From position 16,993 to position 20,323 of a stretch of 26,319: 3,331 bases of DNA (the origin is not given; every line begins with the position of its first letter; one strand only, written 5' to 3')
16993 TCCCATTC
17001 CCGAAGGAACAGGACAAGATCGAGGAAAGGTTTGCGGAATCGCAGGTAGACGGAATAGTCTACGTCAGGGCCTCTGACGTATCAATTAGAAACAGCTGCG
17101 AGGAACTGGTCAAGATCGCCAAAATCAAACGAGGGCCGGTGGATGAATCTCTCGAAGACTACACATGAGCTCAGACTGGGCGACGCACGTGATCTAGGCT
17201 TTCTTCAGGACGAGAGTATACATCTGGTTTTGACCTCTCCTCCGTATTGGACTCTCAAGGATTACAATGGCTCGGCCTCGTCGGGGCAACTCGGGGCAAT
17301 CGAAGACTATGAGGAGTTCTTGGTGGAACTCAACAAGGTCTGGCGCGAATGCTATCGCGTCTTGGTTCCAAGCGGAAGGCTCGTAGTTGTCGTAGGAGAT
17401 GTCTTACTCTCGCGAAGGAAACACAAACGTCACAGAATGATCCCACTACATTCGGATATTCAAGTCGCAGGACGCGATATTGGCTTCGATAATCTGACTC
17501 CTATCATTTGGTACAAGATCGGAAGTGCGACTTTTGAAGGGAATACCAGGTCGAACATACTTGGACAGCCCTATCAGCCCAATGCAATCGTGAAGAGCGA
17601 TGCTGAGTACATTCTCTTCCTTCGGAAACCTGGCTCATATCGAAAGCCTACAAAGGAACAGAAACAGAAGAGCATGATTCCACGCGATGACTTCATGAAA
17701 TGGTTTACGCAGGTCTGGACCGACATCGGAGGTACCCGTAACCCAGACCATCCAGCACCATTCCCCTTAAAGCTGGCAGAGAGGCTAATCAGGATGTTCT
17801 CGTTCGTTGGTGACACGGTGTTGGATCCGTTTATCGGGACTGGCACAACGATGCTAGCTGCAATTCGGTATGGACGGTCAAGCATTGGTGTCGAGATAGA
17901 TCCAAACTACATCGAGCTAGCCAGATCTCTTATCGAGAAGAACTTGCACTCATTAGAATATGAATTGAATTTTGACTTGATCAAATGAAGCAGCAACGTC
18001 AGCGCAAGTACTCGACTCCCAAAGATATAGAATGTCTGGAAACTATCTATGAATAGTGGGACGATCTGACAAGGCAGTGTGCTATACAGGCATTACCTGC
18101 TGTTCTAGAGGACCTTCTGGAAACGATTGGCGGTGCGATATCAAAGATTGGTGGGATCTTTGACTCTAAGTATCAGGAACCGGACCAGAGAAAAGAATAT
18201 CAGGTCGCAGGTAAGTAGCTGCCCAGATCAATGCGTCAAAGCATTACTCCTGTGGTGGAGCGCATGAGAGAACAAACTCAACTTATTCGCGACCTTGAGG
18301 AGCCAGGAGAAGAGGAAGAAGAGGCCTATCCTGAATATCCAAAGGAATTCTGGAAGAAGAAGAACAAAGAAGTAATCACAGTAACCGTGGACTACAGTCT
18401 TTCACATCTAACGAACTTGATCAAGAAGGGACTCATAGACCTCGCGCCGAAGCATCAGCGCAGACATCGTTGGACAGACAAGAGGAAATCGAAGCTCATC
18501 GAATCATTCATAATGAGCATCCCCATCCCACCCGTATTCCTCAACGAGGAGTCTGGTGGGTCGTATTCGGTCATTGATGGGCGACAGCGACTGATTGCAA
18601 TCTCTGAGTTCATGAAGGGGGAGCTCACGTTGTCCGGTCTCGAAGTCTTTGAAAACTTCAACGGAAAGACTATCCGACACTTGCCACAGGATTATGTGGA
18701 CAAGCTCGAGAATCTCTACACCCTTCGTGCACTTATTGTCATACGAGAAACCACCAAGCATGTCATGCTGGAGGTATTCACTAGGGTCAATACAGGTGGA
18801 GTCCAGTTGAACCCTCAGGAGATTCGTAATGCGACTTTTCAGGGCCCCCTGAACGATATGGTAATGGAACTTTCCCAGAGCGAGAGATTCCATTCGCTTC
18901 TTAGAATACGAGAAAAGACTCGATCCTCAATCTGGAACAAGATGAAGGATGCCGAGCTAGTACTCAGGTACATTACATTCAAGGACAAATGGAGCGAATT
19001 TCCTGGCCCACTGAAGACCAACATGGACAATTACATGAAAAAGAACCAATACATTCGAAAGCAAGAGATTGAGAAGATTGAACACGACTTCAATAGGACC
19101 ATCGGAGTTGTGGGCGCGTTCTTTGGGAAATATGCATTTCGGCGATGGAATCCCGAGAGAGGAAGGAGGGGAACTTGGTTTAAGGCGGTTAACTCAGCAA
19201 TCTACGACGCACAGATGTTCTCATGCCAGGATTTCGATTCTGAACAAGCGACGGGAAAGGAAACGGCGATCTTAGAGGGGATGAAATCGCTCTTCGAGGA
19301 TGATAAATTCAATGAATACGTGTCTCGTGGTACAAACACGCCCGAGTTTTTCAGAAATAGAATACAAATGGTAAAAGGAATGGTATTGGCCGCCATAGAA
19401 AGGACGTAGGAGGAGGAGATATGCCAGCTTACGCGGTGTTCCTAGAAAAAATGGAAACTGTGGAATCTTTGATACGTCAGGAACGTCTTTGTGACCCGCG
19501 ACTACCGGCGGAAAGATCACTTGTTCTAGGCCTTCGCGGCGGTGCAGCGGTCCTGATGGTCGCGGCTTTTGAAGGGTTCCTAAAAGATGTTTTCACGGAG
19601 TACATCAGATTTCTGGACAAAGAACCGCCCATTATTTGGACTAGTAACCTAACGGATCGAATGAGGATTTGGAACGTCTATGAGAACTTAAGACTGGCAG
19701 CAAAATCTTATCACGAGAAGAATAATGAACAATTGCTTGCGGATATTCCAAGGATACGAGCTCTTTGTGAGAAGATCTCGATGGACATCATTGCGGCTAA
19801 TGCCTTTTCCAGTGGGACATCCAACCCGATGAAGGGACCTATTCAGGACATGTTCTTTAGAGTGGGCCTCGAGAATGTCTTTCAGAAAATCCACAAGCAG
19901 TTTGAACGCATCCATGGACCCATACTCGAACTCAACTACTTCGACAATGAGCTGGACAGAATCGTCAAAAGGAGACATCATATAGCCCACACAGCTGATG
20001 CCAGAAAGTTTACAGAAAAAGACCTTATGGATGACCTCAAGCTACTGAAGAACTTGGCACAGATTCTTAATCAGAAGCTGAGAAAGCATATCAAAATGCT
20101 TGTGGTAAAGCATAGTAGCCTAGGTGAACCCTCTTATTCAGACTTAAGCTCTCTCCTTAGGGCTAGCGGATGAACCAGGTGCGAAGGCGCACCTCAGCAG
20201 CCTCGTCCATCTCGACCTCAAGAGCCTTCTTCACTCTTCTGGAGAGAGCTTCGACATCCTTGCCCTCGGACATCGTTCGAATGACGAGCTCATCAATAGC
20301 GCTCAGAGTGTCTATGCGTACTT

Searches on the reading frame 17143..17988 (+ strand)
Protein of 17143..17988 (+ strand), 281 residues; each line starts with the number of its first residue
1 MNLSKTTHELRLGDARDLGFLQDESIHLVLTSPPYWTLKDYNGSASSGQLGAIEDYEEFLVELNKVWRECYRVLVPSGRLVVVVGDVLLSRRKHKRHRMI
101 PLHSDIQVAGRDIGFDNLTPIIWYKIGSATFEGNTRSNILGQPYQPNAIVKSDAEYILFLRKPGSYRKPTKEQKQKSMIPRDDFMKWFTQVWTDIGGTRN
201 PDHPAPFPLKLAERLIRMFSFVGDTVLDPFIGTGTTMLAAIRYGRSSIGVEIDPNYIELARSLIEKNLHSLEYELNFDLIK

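Call 12: search_protein_families(library=pfam, proteins=[window:17143-17988:+], max_evalue=0.01)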
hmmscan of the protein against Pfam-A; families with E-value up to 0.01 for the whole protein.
window:17143-17988:+ (281 aa): 5 families
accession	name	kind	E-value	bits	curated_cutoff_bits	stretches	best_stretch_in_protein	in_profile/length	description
PF01555.25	N6_N4_Mtase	-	5.4e-44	151.2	26.7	1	26-260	1-219/221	DNA methylase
PF08241.18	Methyltransf_11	-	2.6e-06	28.4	21.2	0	59-82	72-95/95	Methyltransferase domain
PF13649.12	Methyltransf_25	-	0.00015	22.8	27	0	226-268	1-45/97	Methyltransferase domain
PF01170.24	UPF0020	-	0.0019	18.4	22.3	0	198-248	3-54/197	RMKL-like, methyltransferase domain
PF13847.12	Methyltransf_31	-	0.004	17.3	27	0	223-267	4-51/145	Methyltransferase domain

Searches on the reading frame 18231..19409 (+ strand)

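Call 12: search_protein_families(library=pfam, proteins=[window:18231-19409:+], max_evalue=0.01)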
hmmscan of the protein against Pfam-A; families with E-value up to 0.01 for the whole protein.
window:18231-19409:+ (392 aa): 1 family
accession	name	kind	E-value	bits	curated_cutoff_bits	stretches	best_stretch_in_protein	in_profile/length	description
PF03235.19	GmrSD_N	-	3.8e-24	86.3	33.2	1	62-203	3-198/199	GmrSD restriction endonuclease, N-terminal domain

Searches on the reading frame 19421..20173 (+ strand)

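Call 12: search_protein_families(library=pfam, proteins=[window:19421-20173:+], max_evalue=0.01)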
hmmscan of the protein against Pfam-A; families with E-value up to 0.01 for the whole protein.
window:19421-20173:+ (250 aa): 2 families
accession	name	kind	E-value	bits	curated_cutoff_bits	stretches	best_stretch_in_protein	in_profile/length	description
PF18735.6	HEPN_RiboL-PSP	-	1.4e-18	67.9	28.4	1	38-220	30-189/191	RiboL-PSP-HEPN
PF18737.6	HEPN_MAE_28990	-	4e-05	24.3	26.8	1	46-207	45-189/211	MAE_28990/MAE_18760-like HEPN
